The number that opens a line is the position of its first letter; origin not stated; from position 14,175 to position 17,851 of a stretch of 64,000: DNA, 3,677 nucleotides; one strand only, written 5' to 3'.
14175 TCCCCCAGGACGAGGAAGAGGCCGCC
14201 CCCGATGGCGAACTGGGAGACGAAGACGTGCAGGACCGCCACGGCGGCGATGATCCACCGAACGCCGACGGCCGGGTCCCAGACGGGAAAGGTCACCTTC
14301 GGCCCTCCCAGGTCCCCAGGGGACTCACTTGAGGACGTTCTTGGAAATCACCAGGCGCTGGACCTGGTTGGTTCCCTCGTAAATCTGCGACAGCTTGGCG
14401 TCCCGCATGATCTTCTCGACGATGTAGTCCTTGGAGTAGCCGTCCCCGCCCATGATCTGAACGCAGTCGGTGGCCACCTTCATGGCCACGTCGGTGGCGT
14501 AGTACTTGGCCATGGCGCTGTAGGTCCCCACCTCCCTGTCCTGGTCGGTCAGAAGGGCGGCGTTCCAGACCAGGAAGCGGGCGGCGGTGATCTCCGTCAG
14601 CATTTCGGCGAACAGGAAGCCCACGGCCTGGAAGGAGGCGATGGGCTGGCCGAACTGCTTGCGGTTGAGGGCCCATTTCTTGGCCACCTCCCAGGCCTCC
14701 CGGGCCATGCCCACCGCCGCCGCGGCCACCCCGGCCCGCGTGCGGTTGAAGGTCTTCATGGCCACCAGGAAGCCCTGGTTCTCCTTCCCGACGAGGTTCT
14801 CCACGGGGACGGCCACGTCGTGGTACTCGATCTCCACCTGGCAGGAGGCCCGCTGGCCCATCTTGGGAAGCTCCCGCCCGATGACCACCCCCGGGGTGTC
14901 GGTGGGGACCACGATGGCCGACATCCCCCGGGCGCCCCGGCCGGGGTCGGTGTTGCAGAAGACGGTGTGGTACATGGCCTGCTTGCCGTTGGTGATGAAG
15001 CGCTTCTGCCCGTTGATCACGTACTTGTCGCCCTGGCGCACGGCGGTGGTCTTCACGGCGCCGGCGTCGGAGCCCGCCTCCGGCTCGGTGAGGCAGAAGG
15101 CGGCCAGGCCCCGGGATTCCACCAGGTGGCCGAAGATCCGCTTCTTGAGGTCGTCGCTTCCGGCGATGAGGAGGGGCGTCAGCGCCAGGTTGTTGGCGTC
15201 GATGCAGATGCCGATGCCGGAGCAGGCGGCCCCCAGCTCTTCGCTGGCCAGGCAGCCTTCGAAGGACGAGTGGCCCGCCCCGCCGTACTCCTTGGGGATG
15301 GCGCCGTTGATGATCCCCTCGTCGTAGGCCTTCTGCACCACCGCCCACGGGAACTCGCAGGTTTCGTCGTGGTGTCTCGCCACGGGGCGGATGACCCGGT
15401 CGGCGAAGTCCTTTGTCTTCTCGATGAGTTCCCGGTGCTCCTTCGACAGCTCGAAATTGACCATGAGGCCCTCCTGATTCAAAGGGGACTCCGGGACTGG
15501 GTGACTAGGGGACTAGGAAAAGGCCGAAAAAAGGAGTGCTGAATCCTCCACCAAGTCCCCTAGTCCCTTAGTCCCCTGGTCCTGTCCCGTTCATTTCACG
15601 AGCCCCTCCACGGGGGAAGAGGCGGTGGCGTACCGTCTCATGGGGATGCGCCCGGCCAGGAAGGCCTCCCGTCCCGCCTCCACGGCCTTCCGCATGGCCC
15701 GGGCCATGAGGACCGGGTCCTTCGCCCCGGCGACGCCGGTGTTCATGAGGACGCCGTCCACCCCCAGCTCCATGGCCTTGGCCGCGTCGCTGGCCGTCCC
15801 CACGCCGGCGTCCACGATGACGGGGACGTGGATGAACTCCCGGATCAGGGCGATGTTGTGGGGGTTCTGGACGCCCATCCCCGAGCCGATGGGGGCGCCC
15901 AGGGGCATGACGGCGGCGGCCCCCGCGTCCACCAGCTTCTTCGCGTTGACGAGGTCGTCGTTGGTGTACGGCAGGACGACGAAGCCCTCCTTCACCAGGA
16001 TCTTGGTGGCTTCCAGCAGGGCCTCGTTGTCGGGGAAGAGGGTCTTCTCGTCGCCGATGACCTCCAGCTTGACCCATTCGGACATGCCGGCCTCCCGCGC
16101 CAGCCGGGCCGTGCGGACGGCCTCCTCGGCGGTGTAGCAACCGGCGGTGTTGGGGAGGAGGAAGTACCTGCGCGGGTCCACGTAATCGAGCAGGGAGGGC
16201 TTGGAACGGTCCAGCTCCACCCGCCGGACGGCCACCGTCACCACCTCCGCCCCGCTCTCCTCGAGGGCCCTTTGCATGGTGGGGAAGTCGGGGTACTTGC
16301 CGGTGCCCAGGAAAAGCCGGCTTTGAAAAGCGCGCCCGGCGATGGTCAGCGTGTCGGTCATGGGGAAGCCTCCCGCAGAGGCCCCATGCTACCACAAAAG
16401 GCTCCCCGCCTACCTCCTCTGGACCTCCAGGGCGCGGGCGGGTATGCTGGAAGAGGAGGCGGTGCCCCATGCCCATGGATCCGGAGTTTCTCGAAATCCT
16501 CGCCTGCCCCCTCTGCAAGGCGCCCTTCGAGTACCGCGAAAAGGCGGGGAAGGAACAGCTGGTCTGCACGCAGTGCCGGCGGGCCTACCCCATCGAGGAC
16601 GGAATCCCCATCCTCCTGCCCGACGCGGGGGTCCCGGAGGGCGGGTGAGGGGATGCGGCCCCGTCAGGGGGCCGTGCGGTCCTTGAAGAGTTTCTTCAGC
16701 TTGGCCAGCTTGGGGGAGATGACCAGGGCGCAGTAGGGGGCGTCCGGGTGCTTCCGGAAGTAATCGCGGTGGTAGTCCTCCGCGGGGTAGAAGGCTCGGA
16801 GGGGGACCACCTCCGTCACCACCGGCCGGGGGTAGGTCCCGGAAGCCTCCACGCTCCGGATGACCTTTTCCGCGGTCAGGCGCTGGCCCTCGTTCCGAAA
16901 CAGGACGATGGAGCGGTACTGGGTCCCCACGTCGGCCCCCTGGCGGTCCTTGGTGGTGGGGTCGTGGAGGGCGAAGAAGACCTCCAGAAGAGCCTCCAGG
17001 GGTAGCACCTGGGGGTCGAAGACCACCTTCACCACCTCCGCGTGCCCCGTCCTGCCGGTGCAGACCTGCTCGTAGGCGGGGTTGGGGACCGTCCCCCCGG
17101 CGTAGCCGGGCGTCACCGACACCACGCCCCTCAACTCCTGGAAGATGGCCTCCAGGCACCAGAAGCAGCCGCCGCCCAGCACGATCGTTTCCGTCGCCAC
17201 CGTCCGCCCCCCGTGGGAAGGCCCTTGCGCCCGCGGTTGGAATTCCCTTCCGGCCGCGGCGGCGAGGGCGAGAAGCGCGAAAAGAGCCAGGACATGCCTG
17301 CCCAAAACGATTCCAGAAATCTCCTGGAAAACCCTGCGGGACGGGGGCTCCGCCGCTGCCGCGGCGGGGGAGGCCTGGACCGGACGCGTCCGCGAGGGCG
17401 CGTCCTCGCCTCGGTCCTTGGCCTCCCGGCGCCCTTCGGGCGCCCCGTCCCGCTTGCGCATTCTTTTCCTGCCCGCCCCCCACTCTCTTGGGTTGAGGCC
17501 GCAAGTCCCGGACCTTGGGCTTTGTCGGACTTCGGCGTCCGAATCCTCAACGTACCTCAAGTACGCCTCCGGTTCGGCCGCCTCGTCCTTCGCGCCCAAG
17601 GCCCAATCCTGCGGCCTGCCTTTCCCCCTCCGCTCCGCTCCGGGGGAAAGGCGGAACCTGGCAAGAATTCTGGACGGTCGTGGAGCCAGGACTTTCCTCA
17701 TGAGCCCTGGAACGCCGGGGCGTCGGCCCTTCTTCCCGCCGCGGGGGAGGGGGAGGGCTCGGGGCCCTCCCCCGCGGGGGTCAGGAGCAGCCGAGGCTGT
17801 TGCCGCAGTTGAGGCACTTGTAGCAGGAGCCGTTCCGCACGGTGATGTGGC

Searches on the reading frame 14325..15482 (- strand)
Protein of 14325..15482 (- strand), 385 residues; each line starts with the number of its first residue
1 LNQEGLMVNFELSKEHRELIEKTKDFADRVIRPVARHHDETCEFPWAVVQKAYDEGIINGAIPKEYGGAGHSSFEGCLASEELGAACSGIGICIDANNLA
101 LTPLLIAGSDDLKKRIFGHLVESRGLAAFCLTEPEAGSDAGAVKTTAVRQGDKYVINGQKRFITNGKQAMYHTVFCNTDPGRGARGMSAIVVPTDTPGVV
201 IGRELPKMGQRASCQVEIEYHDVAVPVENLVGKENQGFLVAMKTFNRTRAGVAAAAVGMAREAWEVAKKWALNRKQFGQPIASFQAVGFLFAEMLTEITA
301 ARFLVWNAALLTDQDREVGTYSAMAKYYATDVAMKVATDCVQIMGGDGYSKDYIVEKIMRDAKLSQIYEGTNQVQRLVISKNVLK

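Call 51: search_protein_families(library=pfam, proteins=[window:14325-15482:-], max_evalue=0.00001)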
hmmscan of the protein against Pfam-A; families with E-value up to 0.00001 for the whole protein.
window:14325-15482:- (385 aa): 5 families
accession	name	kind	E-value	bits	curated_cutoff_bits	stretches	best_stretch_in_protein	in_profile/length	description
PF00441.29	Acyl-CoA_dh_1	-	1.5e-49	168.5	22.4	1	235-384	1-150/150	Acyl-CoA dehydrogenase, C-terminal domain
PF02770.24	Acyl-CoA_dh_M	-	1.3e-25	89.8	33.3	1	128-223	1-97/97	Acyl-CoA dehydrogenase, middle domain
PF02771.21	Acyl-CoA_dh_N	-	4.7e-24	85.4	22.9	1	13-121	1-110/113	Acyl-CoA dehydrogenase, N-terminal domain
PF08028.16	Acyl-CoA_dh_2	-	2.7e-18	67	22.7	1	251-372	2-133/134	Acyl-CoA dehydrogenase, C-terminal domain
PF22924.1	ACOX_C_alpha1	-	1.2e-09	38.6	27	1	269-377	28-162/169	Acyl-CoA oxidase, C-alpha1 domain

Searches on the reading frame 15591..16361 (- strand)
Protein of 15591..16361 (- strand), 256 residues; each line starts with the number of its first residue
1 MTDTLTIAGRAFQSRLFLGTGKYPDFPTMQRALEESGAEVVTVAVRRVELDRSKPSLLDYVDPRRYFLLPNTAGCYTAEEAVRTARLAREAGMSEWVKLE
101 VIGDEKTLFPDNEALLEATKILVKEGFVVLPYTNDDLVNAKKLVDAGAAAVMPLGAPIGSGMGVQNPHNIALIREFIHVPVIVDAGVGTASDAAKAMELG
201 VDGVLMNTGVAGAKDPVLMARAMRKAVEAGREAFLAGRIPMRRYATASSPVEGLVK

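Call 51: search_protein_families(library=pfam, proteins=[window:15591-16361:-], max_evalue=0.00001)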
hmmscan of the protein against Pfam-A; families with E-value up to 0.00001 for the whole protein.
window:15591-16361:- (256 aa): 1 family
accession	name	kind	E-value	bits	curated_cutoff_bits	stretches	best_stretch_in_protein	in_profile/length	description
PF05690.20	ThiG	-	7e-113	376.5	23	1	6-250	1-247/247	Thiazole biosynthesis protein ThiG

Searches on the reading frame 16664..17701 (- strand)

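Call 51: search_protein_families(library=pfam, proteins=[window:16664-17701:-], max_evalue=0.00001)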
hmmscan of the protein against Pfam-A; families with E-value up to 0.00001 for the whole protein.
window:16664-17701:- (345 aa): 1 family
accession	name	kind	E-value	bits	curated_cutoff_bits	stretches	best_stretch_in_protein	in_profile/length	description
PF01625.27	PMSR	-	3e-62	209.8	23.7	1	172-324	1-152/153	Peptide methionine sulfoxide reductase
